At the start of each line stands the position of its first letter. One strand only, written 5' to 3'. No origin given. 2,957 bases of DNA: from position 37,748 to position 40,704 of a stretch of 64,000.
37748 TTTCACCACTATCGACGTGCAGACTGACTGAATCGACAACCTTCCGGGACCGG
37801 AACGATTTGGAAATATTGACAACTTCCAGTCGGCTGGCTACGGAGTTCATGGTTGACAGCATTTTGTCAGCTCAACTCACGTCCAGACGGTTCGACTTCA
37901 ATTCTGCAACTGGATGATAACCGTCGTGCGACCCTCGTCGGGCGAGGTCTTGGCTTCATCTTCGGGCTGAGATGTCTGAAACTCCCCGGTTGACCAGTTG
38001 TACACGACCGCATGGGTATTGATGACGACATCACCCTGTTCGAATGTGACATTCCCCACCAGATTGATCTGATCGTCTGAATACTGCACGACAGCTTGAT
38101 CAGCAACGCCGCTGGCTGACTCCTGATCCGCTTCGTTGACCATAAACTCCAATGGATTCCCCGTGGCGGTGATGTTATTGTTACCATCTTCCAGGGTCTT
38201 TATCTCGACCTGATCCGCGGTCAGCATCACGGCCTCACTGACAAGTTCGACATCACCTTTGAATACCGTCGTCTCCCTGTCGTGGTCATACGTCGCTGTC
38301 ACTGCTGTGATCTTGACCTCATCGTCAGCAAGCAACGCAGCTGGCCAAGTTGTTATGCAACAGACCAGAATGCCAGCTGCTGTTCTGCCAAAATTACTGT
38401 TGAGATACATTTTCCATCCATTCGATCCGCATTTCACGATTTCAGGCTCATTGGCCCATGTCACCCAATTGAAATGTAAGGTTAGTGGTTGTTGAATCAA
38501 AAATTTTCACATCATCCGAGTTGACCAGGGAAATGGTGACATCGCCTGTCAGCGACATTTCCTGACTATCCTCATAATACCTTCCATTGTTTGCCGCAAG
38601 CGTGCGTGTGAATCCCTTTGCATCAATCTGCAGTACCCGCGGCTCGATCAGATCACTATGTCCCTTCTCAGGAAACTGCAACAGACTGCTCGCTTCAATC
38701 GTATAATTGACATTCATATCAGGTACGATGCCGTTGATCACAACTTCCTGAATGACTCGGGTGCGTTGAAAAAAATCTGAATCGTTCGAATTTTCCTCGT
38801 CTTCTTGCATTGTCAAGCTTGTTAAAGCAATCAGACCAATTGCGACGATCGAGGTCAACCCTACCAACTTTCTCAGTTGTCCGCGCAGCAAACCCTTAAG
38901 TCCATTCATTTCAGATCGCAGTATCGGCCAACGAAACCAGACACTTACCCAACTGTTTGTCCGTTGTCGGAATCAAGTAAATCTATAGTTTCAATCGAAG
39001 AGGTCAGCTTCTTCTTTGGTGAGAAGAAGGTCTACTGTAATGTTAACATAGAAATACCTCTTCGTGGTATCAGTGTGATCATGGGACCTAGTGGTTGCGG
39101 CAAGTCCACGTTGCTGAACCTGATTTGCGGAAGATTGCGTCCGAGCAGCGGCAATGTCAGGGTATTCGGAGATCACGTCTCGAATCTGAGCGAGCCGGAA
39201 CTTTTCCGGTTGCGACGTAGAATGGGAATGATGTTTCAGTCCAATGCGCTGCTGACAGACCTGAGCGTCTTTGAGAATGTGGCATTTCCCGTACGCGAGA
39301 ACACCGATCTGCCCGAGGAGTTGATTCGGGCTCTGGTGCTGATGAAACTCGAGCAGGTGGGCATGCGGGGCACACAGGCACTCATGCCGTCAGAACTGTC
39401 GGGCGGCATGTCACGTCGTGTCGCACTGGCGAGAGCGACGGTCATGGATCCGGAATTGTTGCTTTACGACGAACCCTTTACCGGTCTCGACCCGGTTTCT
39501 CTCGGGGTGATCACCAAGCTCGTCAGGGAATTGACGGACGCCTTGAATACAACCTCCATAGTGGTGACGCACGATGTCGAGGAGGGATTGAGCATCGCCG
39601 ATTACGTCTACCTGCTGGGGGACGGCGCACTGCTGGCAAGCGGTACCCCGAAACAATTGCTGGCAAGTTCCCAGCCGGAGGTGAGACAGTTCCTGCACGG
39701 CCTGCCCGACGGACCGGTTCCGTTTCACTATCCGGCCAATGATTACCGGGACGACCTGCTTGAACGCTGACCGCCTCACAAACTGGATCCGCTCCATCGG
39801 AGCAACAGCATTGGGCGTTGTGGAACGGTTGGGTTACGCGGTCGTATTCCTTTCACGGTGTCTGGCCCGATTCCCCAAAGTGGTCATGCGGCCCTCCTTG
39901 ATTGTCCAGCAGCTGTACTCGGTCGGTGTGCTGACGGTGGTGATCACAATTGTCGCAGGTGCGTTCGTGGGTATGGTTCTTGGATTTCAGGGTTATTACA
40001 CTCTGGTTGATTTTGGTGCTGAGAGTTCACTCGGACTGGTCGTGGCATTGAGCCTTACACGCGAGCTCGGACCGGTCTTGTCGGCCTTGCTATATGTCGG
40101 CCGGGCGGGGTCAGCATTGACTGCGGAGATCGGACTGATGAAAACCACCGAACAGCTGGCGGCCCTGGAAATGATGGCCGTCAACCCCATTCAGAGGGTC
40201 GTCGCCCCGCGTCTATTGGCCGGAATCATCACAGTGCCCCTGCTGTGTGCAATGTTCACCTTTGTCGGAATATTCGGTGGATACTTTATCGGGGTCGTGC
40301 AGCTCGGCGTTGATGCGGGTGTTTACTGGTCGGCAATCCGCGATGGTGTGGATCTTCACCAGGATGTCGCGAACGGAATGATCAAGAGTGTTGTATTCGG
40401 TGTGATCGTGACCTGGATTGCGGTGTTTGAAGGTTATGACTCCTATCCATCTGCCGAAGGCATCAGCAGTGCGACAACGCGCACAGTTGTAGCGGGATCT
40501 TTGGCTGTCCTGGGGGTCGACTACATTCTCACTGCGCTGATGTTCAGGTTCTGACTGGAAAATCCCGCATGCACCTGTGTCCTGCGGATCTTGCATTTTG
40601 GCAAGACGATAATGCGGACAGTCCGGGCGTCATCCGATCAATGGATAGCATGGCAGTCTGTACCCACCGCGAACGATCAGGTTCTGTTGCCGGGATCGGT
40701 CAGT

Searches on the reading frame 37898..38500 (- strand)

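Call 6: search_protein_families(library=pfam, proteins=[window:37898-38500:-], max_evalue=0.001)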
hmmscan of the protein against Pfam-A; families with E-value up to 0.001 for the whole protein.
window:37898-38500:- (200 aa): 2 families
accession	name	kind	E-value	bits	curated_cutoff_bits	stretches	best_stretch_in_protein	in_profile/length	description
PF03968.19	LptD_N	-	6.1e-14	52.7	20.4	1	63-172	1-112/113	LptA/(LptD N-terminal domain) LPS transport protein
PF06835.18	LptC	-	0.00039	20.5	21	0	107-179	64-140/175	Lipopolysaccharide-assembly, LptC-related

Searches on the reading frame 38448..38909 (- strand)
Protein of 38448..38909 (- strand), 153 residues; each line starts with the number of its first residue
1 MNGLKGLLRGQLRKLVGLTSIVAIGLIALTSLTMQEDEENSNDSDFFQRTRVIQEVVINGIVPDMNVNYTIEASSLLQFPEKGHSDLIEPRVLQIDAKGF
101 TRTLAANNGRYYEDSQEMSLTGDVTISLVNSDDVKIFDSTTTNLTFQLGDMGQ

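Call 54: search_protein_families(library=pfam, proteins=[window:38448-38909:-], max_evalue=0.00001)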
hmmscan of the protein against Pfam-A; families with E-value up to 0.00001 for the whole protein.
window:38448-38909:- (153 aa): 1 family
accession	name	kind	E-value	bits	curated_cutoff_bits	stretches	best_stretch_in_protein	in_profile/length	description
PF06835.18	LptC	-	2.5e-10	40.7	21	1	22-147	3-129/175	Lipopolysaccharide-assembly, LptC-related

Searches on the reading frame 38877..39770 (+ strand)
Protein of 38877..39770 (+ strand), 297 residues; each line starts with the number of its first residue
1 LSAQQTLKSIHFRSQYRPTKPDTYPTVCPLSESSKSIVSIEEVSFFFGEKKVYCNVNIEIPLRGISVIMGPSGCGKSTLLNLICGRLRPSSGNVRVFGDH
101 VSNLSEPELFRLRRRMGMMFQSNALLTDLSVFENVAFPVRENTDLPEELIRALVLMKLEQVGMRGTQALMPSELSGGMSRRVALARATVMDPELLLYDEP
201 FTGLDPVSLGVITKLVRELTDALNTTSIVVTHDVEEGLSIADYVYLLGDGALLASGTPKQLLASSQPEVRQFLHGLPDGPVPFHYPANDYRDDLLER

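Call 6: search_protein_families(library=pfam, proteins=[window:38877-39770:+], max_evalue=0.001)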
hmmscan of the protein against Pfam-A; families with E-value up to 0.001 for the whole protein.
window:38877-39770:+ (297 aa): 5 families
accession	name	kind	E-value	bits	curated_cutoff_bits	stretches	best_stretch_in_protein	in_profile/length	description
PF00005.33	ABC_tran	-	1.9e-29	103.4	25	1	55-201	3-136/137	ABC transporter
PF13304.12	AAA_21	-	3.2e-07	31.1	27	1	142-235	220-301/304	AAA domain, putative AbiEii toxin, Type IV TA system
PF03193.22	RsgA_GTPase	-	6.3e-05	23.3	30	1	64-95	107-138/174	RsgA GTPase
PF13476.12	AAA_23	-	0.0003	21.9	27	1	53-84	10-40/201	AAA domain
PF13555.12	AAA_29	-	0.00037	20.6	27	1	56-80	15-39/61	P-loop containing region of AAA domain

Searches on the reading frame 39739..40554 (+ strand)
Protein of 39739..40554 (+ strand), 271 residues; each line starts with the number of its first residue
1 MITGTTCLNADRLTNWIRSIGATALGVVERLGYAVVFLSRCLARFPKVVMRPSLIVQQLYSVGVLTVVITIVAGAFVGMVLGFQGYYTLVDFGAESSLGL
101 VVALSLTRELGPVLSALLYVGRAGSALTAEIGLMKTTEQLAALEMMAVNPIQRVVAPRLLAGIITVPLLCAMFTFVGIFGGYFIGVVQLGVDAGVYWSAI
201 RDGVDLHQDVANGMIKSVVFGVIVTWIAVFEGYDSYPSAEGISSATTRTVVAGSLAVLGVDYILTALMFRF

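Call 54: search_protein_families(library=pfam, proteins=[window:39739-40554:+], max_evalue=0.00001)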
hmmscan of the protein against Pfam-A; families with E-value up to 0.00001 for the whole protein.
window:39739-40554:+ (271 aa): 1 family
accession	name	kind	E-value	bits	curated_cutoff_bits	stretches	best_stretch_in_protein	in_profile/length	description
PF02405.21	MlaE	-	4.4e-72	242.6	22.5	1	55-267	1-212/212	Permease MlaE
